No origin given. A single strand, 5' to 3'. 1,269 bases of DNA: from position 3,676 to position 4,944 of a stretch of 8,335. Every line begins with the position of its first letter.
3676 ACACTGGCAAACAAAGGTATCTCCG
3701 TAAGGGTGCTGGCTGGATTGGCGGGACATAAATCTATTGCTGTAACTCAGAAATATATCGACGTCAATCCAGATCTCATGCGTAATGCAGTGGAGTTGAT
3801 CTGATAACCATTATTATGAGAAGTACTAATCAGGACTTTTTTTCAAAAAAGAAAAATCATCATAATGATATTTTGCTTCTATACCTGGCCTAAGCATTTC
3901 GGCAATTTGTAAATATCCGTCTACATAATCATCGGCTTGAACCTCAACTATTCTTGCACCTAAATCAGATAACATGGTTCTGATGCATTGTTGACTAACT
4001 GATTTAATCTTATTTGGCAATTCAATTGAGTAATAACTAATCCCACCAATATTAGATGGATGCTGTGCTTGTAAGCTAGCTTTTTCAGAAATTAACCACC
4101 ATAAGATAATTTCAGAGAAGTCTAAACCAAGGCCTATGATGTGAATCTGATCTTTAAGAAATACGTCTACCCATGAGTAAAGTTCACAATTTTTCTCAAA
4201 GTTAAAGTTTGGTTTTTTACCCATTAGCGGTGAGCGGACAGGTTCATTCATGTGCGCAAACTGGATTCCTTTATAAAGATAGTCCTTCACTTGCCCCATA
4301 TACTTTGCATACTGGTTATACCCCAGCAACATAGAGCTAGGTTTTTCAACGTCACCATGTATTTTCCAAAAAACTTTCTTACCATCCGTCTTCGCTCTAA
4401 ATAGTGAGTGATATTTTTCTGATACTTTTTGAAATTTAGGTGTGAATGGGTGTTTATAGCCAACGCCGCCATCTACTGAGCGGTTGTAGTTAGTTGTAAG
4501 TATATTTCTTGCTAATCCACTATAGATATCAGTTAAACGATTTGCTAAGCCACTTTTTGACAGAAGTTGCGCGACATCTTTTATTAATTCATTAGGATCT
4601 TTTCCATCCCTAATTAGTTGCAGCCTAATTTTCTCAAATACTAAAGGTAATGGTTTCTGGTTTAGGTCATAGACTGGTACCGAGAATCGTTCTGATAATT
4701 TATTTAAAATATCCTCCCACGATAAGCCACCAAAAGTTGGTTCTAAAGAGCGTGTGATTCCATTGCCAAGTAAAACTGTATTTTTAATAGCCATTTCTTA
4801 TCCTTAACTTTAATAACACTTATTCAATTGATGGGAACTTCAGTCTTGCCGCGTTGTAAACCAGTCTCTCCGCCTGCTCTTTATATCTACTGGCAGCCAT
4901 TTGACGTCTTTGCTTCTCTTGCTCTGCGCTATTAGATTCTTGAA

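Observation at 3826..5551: Two-gene operon of an unknown 243-aa protein plus a stand-alone SIR2-like NADase candidate: possible undescribed defence system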

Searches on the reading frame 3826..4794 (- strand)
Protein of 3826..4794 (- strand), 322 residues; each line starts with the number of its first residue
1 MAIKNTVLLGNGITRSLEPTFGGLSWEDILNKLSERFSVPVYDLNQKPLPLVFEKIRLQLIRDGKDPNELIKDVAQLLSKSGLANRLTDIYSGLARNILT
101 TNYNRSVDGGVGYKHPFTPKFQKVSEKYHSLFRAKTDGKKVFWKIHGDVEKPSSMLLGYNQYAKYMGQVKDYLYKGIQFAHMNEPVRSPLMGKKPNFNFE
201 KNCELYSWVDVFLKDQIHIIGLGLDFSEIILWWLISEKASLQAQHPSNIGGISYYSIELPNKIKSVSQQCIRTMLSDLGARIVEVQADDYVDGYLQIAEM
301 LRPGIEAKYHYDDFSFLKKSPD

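Call 3: search_protein_families(library=pfam, proteins=[window:3826-4794:-], max_evalue=1)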
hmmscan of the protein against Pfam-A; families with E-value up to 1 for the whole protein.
window:3826-4794:- (322 aa): 1 family
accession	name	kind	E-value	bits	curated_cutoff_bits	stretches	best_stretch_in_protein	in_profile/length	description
PF13289.12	SIR2_2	-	3.3e-07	30.9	24.5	1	97-174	2-74/141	SIR2-like domain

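Call 4: search_protein_families(library=padloc, proteins=[window:3826-4794:-], max_evalue=1)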
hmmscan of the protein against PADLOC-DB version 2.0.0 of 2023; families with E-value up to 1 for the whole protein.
window:3826-4794:- (322 aa): 6 families
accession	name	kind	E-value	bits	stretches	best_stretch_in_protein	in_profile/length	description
PDLC00407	ThsA1|ThsA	-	6.4e-07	26.3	1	65-173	72-177/478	STALD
PDLC00409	ThsA1|ThsA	-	0.00012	19.6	1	96-170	105-175/242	STALD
PDLC04968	PDC-S25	-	0.00086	16.4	1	98-166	143-203/517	-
PDLC04967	PDC-S25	-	0.0018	15.3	1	95-166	146-213/528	-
PDLC03856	LmuA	-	0.0024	15.1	1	87-164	107-178/433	-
PDLC02875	DpdH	-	0.032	10.1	1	43-90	288-332/1030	DpdH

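Call 5: search_protein_families(library=ncbifam, proteins=[window:3826-4794:-], max_evalue=1)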
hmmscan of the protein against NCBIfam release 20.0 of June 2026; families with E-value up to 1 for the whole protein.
window:3826-4794:- (322 aa): 0 families

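Call 6: search_protein_families(library=phrogs, proteins=[window:3826-4794:-], max_evalue=0.1)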
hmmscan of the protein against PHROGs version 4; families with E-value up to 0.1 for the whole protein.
window:3826-4794:- (322 aa): 1 family
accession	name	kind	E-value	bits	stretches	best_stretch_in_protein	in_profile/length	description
phrog_2695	-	unknown function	0.00048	20.3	1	90-166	134-201/531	-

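Call 8: find_homologous_proteins(query=window:3826-4794:-)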
Query window:3826-4794:- (322 aa): 44 proteins with E <= 0.001 among 1672 candidates.
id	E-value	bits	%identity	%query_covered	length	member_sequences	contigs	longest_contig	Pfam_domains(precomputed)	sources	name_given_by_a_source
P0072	2.1e-214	729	98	100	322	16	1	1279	PF13289.13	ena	-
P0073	6.6e-182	622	84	99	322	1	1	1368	PF13289.13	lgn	-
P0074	1.3e-167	575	78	100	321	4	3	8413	PF13289.13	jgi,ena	jgi:hypothetical protein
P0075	1.7e-143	496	87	75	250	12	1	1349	PF13289.13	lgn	-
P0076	3.6e-131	455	62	99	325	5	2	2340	PF13289.13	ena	-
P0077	1.0e-129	450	60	99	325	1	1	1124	PF13289.13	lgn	-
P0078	8.4e-128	444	60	99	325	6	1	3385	PF13289.13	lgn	-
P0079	6.5e-126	438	60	99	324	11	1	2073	-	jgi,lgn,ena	-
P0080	1.6e-124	433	59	99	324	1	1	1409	-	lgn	-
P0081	1.7e-124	433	60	99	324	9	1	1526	-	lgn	-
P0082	5.3e-124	432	59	99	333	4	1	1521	-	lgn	-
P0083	2.7e-123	429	59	99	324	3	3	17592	PF13289.13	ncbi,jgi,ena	jgi:hypothetical protein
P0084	4.9e-123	428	59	99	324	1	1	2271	-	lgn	-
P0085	1.9e-122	427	59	99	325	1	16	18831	PF13289.13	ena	-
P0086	2.4e-122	426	59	99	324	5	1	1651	-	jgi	-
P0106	5.9e-66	241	42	97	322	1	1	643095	-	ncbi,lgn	-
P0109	2.8e-37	147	35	93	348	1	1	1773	PF13289.13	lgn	-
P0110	1.1e-36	145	33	85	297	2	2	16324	-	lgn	-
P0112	5.3e-34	136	33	91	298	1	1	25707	-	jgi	jgi:hypothetical protein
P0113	8.7e-28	116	32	74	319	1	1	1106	PF13289.13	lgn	-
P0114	3.4e-21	94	27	80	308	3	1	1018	PF13289.13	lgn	-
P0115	1.6e-11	62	27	94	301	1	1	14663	PF14253.12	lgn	-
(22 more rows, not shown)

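Call 21: find_related_loci(query=A2, collection=genome_contigs, flank=6000)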
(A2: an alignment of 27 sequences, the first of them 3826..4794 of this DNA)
Query A2 (322 aa) in genome_contigs; peptide patterns used: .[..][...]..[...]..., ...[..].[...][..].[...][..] (x = any residue, [..] = any of these).
142 stretches matched a pattern; 124 encode a relative of the query (tblastn E <= 1e-3); the best 80 are kept; 80 distinct loci.
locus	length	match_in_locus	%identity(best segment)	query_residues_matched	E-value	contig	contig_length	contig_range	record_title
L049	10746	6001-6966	100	1-322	0e+0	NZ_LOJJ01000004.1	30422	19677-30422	Polynucleobacter sinensis strain MWH-HuW1 Ga0081198_104, whole genome shotgun sequence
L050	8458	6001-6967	83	1-322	4e-147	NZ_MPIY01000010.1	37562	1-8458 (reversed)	Polynucleobacter sphagniphilus strain MWH-Weng1-1 2574185736, whole genome shotgun sequence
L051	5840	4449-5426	40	1-319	2e-72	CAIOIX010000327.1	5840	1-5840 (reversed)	MAG: uncultured beta proteobacterium isolate D14_bin-1168 genome assembly, contig: bin-1168:327/477, whole genome shotgu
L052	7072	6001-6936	39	1-309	7e-63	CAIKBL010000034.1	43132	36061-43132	MAG: uncultured proteobacterium isolate Umea_bin-06053 genome assembly, contig: bin-06053:34/90, whole genome shotgun se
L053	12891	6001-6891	39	1-301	3e-57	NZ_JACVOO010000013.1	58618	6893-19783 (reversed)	Polynucleobacter sp. 31A-FELB NODE_13_length_58618_cov_133.291447, whole genome shotgun sequence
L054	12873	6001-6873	34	5-307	6e-44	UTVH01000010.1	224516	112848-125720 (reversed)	Pseudomonas sp. 286 isolate p23.C6 genome assembly, contig: 10, whole genome shotgun sequence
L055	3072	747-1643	35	3-299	1e-43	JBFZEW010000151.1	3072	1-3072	MAG: Spirochaetota bacterium isolate PPR_0598 k121_4926964, whole genome shotgun sequence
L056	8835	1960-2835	33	2-307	1e-42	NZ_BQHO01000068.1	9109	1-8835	Pseudomonas parasichuanensis strain BML-PP020 sequence068, whole genome shotgun sequence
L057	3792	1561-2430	33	3-305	2e-42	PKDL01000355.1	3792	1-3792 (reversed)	MAG: Proteobacteria bacterium isolate Deltapro1 c_000000017291, whole genome shotgun sequence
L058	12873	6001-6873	32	3-307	3e-42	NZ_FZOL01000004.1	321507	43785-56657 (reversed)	Pseudomonas japonica strain DSM 22348, whole genome shotgun sequence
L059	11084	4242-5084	33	5-299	5e-42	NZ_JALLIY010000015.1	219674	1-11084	Pseudomonas sp. MWU13-2105 assembly_contig_15, whole genome shotgun sequence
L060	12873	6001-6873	33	5-307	1e-41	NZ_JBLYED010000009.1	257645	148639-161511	Pseudomonas sp. H11T01 contig_9, whole genome shotgun sequence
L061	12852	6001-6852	32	3-299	9e-41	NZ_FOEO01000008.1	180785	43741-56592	Pseudomonas sp. NFACC02, whole genome shotgun sequence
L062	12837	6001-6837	32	2-294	1e-38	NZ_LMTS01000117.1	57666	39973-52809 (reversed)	Variovorax sp. WDL1 contig_151, whole genome shotgun sequence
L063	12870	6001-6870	33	5-306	2e-38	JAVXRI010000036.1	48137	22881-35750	MAG: Pseudomonas sp. isolate CGS6M3-bin69 NODE_36_length_48137_cov_50.109634, whole genome shotgun sequence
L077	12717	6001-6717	32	1-241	6e-30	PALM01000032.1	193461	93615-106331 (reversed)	MAG: Flavobacteriales bacterium isolate SAT43 MHASMcontig_1054106, whole genome shotgun sequence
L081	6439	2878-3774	28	5-314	2e-27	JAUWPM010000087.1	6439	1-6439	MAG: Methanosarcinales archaeon isolate CSMAG_2476 CSMAG_2476_k141_152698_length_6439_cov_51.0000, whole genome shotgun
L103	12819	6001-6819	28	3-258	5e-24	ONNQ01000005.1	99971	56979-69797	uncultured Lachnospiraceae bacterium isolate RUG477 genome assembly, contig: scaffold_64, whole genome shotgun sequence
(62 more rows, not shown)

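Call 28: search_solved_structures(query=A2, max_evalue=1, show_alignments=2)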
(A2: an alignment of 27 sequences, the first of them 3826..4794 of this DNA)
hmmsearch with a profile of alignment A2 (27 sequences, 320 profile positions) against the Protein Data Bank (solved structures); distinct sequences matched with E-value up to 1: 8.
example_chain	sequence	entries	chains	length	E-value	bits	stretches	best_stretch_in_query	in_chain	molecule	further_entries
6lhx_A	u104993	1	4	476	4.1e-10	42.5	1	3-174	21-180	ThsA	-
8bto_A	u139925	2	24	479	1e-08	37.9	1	3-174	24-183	NAD(+) hydrolase ThsA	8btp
8wc0_A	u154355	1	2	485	1.7e-07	33.9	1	7-167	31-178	NAD(+) hydrolase ThsA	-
9r3e_B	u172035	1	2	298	3e-05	26.5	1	6-164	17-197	Protein FAM118B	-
9r0p_B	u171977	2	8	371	6.1e-05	25.5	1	6-164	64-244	Protein FAM118B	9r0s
8zsf_D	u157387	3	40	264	0.0013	21.1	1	9-164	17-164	Sir2 family NAD-dependent protein deacetylase | KomC, SIR2 domain protein, NADase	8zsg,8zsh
9v0g_E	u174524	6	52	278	0.021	17.2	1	82-166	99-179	NAD-dependent protein deacetylase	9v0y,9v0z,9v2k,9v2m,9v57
4v61_AN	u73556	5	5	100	0.91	11.8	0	116-152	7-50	Ribosomal Protein S14 | 30S ribosomal protein S14, chloroplastic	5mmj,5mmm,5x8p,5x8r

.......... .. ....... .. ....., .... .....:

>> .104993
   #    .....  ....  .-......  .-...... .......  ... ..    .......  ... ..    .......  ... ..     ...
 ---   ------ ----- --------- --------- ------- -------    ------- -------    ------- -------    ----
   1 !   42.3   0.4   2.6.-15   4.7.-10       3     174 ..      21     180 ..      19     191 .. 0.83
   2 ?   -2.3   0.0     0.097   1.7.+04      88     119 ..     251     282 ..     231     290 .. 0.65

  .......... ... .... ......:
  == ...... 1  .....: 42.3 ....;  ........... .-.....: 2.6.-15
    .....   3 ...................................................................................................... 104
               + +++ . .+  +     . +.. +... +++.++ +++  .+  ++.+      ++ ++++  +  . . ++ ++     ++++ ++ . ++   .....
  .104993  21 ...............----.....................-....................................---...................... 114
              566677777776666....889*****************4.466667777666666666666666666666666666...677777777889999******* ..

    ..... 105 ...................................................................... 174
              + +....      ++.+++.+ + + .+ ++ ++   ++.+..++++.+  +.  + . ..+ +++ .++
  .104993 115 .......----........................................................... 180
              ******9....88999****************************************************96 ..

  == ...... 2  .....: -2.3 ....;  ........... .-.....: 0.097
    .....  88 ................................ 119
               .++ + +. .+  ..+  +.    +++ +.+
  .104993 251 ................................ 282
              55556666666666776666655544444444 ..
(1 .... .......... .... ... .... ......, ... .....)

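Call 31: predict_structure(alignment_id=A2)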
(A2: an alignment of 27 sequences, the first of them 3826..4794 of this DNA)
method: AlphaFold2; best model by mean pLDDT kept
length: 322 residues; sequences in the alignment: 27
mean_pLDDT: 88.3   pTM: 0.89
mean pLDDT of the five models: 88.3, 88.3, 87.9, 87.5, 85.2
residues with pLDDT >= 90: 180; 70-90: 125; 50-70: 16; < 50: 1
segments of 3 or more residues with pLDDT < 50: none
pLDDT, mean of each block of 10 residues (from residue 1): 87 65 74 89 75 89 89 88 79 94 84 91 82 92 91 87 92 92 91 88 89 97 82 95 95 95 88 94 95 95 94 91 68
secondary structure, 60 per line:
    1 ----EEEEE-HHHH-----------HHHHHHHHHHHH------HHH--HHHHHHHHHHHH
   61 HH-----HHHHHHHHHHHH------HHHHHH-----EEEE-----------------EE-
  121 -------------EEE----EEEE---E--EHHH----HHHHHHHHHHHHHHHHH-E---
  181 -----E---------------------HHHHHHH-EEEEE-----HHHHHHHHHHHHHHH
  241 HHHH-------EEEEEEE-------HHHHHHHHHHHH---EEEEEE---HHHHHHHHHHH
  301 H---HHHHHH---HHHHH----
elements in order: E5-9 H11-14 H26-37 H49-62 H68-79 H86-91 E97-100 E134-136 E141-144 H159-175 H208-214 E216-220 H226-244 E252-258 H266-277 E281-286 H290-301 H305-310 H314-318

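Call 33: search_protein_families(library=pfam, alignment_id=A2, max_evalue=0.01)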
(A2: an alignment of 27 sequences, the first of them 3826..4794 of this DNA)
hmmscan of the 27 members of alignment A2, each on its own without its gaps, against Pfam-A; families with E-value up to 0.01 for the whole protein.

A. member 1, window:3826-4794:- (322 aa): 1 family
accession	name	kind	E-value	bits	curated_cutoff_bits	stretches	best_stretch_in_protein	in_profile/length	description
PF13289.12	SIR2_2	-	3.3e-07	30.9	24.5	1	97-174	2-74/141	SIR2-like domain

B. families by the number of members that match (of 27 scanned): 3 families
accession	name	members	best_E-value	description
PF13289.12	SIR2_2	23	2.8e-10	SIR2-like domain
PF14253.11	AbiH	3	4.2e-06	Bacteriophage abortive infection AbiH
PF15574.11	Imm48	1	0.0031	Immunity protein 48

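Call 34: search_protein_families(library=padloc, alignment_id=A2, max_evalue=0.001)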
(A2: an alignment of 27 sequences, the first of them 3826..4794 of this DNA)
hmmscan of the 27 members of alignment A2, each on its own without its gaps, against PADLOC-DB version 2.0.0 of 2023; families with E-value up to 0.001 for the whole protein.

A. member 1, window:3826-4794:- (322 aa): 3 families
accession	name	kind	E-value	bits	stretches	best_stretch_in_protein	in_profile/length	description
PDLC00407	ThsA1|ThsA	-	6.4e-07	26.3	1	65-173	72-177/478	STALD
PDLC00409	ThsA1|ThsA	-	0.00012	19.6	1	96-170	105-175/242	STALD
PDLC04968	PDC-S25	-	0.00086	16.4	0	98-166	143-203/517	-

B. families by the number of members that match (of 27 scanned): 8 families
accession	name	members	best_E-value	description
PDLC00407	ThsA1|ThsA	16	2.7e-09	STALD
PDLC00409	ThsA1|ThsA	12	1.4e-08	STALD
PDLC03856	LmuA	9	1.9e-07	-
PDLC04967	PDC-S25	7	1.5e-05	-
PDLC04968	PDC-S25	3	2.6e-06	-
PDLC04166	Dsr1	1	2.6e-05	-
PDLC04960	PDC-S21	1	0.00028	-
PDLC04961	PDC-S21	1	0.00086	-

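Call 38: fold_search(model_id=the predicted structure, library=pdb)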
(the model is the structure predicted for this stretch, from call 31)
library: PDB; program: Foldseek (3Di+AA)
matches with E <= 10: 1334; with E <= 0.001: 14
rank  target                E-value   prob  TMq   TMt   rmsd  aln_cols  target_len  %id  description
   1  9xvc_E                8.9e-08  1.00  0.56  0.66   6.3       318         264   14  Cryo-EM Helical Structure of the dITP-KomBC(H146N) Complex with NAD Fragments (released 2026-01-21)
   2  8xfe_A                1.4e-07  1.00  0.56  0.21   7.8       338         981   14  Cryo-EM structure of defence-associated sirtuin 2 (DSR2) H171A protein in complex with DSR anti-defence 1(DSAD1) (released 2024-10-23)
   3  8wyb_C                2.2e-07  1.00  0.49  0.19   8.6       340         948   15  Cryo-EM structure of DSR2 (H171A)-tube-NAD+ complex (released 2024-04-10)
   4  8y3m_A                2.3e-07  1.00  0.55  0.21   5.9       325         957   14  Cryo-EM structure of DSR2-DSAD1 complex (cross-linked) (released 2024-09-11)
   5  8y3m_B                3.1e-07  1.00  0.55  0.21   5.9       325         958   14  Cryo-EM structure of DSR2-DSAD1 complex (cross-linked) (released 2024-09-11)
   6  8wyc_D                4.2e-07  1.00  0.52  0.60   6.6       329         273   13  Cryo-EM structure of DSR2 (H171A)-tube-NAD+ (partial) complex (released 2024-04-10)
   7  8wkt_E                7.7e-07  1.00  0.52  0.58   6.5       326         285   16  Cryo-EM structure of DSR2-DSAD1 complex (released 2024-05-22)
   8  8w56_A                1.3e-06  1.00  0.53  0.20   7.5       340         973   15  Cryo-EM structure of DSR2-DSAD1 state 1 (released 2024-05-01)
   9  8wkt_D                1.4e-06  1.00  0.51  0.57   5.8       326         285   16  Cryo-EM structure of DSR2-DSAD1 complex (released 2024-05-22)
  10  8k9a_D                1.9e-06  1.00  0.53  0.20   7.8       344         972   15  Cryo-EM structure of DSR2-DSAD1 state 2 (released 2024-05-01)
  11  8xff_A                2.6e-06  1.00  0.54  0.20   7.6       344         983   15  Cryo-EM structure of defence-associatedsirtuin 2 (DSR2) H171A protein in complex with SPR phage tail tube protein (released 2024-10-23)
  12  8y80_E                4.4e-06  1.00  0.50  0.30   7.8       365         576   14  Cryo-EM structure of the tetrameric SPARSA gRNA-ssDNA complex (released 2024-10-16)
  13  8jkz_A                1.3e-05  1.00  0.37  0.23  12.5       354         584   14  Cryo-EM structure of the prokaryotic SPARSA system complex (released 2024-01-24)
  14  9jap_A                8.9e-05  1.00  0.46  0.21   7.4       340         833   13  Helical structure of EfAvs5(SIR2-STAND) (released 2025-03-19)
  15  9vge_A                7.6e-03  0.84  0.35  0.38  12.2       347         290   13  SIRT2 demyristoylation intermediate I structure (released 2025-09-24)
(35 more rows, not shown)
